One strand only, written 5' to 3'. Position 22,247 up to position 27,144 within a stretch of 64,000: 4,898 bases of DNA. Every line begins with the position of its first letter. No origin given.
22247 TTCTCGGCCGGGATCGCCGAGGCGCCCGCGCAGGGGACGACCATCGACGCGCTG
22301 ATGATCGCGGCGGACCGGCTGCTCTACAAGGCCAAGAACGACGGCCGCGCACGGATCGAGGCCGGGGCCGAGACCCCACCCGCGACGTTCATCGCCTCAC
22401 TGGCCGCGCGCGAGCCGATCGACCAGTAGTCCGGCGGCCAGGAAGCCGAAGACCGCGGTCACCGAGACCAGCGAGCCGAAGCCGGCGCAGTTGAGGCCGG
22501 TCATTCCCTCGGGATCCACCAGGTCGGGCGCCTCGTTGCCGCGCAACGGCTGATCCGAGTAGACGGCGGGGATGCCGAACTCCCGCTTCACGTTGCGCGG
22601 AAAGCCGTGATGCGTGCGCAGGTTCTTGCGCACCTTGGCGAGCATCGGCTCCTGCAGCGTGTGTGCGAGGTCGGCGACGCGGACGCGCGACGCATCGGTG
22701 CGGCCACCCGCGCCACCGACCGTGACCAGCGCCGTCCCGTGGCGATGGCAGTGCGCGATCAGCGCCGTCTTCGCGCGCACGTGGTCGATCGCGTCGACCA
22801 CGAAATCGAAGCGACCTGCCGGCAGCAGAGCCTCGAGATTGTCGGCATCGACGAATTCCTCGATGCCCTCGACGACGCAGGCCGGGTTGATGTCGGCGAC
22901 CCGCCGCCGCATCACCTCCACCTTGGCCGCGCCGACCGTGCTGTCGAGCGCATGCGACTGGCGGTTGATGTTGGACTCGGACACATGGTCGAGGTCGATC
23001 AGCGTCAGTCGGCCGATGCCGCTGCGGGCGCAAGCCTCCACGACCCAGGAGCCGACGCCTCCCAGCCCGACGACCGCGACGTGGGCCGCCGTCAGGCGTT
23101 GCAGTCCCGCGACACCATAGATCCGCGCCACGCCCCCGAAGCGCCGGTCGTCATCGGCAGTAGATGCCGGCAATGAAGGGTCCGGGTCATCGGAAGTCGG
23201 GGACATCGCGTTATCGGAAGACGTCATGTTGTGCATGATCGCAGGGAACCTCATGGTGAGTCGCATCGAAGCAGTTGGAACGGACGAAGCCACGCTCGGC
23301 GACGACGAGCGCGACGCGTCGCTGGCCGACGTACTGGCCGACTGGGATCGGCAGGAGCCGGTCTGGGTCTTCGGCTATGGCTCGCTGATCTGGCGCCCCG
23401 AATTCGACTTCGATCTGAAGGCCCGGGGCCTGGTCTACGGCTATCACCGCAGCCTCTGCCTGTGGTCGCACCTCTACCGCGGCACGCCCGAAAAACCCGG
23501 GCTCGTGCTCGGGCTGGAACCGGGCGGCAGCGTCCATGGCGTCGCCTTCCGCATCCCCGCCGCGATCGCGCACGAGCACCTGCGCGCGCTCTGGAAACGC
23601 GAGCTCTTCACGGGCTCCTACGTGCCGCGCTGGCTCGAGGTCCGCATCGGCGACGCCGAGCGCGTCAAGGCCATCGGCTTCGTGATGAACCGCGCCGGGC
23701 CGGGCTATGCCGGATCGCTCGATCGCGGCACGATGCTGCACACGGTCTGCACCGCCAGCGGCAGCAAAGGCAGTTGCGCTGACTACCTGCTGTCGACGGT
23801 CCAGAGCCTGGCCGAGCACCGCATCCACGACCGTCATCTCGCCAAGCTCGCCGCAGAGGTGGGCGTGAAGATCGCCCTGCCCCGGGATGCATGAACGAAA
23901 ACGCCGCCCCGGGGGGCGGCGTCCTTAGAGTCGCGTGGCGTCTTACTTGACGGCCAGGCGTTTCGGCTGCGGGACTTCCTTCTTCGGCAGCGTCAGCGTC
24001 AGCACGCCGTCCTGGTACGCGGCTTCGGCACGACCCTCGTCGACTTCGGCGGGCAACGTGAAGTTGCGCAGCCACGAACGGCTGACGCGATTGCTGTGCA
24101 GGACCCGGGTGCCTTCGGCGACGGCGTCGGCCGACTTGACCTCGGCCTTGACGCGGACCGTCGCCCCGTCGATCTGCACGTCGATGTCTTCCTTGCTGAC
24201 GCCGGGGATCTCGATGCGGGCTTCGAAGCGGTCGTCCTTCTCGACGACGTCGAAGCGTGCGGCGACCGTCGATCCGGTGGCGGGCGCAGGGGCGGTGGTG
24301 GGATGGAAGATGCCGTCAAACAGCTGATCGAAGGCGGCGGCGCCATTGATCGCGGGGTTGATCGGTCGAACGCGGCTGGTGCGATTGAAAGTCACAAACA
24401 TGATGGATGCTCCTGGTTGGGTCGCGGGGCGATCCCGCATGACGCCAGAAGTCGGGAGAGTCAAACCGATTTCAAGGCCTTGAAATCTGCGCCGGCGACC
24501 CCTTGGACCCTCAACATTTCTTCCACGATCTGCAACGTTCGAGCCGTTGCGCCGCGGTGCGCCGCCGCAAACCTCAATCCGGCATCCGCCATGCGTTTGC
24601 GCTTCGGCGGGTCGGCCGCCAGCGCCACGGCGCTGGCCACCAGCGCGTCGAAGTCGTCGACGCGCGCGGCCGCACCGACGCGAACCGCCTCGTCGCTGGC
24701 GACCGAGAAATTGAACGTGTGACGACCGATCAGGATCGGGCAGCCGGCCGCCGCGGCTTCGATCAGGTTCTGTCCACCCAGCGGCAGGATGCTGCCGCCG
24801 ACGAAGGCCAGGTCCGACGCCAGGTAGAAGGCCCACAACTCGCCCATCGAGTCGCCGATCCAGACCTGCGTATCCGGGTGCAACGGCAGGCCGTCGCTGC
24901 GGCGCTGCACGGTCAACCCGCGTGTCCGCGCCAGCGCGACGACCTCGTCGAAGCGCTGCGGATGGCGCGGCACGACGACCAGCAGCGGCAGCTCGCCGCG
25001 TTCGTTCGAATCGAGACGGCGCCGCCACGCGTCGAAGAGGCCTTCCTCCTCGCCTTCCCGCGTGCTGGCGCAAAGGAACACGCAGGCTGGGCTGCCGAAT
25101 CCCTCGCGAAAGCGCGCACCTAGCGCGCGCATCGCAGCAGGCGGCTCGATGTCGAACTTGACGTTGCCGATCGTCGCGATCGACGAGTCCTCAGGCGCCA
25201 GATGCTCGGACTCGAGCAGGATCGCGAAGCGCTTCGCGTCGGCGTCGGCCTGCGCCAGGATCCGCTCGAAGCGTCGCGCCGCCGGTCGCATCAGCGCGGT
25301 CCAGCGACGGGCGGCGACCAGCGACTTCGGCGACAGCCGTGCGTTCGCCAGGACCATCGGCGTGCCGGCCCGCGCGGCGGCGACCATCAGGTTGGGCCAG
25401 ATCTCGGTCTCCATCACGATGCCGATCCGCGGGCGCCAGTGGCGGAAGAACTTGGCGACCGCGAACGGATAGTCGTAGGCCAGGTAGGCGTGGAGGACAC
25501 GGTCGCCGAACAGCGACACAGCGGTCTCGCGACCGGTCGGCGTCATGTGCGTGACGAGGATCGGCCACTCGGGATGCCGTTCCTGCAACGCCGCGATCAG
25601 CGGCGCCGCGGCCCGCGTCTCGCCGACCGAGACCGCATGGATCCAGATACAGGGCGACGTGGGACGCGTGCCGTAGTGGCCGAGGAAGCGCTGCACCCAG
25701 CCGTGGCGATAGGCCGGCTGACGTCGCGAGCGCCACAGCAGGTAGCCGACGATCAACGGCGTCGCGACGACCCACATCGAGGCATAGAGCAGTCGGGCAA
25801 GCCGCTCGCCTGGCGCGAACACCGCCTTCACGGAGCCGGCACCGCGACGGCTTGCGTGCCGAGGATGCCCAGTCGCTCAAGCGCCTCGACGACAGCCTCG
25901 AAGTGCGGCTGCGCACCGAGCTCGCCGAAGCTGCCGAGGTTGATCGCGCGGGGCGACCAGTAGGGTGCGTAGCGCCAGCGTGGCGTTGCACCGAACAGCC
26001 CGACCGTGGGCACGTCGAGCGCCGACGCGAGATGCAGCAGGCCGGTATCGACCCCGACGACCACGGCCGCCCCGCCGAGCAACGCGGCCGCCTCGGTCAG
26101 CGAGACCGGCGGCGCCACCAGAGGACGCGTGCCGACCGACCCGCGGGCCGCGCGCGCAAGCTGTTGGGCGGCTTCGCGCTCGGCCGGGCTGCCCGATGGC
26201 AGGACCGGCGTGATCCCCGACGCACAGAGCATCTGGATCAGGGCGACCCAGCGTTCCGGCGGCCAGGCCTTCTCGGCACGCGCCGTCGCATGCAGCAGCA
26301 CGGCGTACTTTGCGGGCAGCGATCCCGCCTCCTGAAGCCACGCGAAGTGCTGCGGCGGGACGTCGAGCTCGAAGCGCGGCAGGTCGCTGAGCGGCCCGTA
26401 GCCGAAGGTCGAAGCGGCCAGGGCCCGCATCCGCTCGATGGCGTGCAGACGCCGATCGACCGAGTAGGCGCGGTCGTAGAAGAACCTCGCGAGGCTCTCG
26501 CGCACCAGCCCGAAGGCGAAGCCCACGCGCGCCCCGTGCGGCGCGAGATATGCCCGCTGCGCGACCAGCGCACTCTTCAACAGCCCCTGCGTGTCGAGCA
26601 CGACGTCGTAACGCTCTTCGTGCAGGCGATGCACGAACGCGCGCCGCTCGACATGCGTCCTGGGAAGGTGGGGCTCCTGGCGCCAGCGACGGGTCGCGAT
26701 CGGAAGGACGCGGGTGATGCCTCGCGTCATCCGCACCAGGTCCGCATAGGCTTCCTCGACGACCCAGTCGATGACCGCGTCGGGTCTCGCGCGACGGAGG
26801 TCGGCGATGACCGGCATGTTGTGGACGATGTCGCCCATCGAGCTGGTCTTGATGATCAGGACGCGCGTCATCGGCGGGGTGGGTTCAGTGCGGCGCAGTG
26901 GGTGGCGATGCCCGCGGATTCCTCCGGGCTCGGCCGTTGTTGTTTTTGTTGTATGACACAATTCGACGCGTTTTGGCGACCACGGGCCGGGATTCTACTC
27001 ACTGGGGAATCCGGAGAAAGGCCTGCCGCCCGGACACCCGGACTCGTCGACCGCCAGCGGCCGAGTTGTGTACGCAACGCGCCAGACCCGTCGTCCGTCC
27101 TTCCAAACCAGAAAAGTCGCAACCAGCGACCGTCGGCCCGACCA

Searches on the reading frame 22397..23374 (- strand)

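Call 26: search_protein_families(library=pfam, proteins=[window:22397-23374:-], max_evalue=0.00001)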
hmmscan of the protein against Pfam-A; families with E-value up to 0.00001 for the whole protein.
window:22397-23374:- (325 aa): 2 families
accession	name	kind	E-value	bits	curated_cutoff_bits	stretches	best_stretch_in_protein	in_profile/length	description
PF00899.27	ThiF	-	1e-40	139.9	28.1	1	85-313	9-194/238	ThiF family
PF03435.24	Sacchrp_dh_NADP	-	2.4e-06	28.3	25.1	0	99-219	1-98/129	Saccharopine dehydrogenase NADP binding domain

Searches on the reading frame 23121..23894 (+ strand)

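Call 26: search_protein_families(library=pfam, proteins=[window:23121-23894:+], max_evalue=0.00001)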
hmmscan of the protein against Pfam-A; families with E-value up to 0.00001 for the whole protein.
window:23121-23894:+ (257 aa): 1 family
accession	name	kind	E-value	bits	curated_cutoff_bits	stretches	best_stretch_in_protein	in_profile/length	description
PF04752.17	ChaC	-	2.1e-38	132.6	21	1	81-248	1-174/176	ChaC-like protein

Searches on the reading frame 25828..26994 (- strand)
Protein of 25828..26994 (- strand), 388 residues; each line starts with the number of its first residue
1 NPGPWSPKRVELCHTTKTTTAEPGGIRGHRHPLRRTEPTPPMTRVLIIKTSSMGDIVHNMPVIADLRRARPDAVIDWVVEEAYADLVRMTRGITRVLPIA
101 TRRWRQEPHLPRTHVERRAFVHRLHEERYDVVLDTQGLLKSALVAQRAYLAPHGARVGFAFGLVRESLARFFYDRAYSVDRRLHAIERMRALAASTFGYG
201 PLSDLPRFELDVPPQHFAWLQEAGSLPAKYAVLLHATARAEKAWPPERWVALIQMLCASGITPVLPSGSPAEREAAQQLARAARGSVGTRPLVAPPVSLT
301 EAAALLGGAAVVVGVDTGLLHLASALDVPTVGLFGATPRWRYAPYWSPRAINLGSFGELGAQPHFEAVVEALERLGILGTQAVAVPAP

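Call 26: search_protein_families(library=pfam, proteins=[window:25828-26994:-], max_evalue=0.00001)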
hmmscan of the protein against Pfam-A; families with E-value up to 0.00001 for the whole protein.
window:25828-26994:- (388 aa): 1 family
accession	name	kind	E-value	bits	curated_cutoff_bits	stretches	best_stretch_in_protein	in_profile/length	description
PF01075.23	Glyco_transf_9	-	1.4e-49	169.1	22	1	117-366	1-238/247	Glycosyltransferase family 9 (heptosyltransferase)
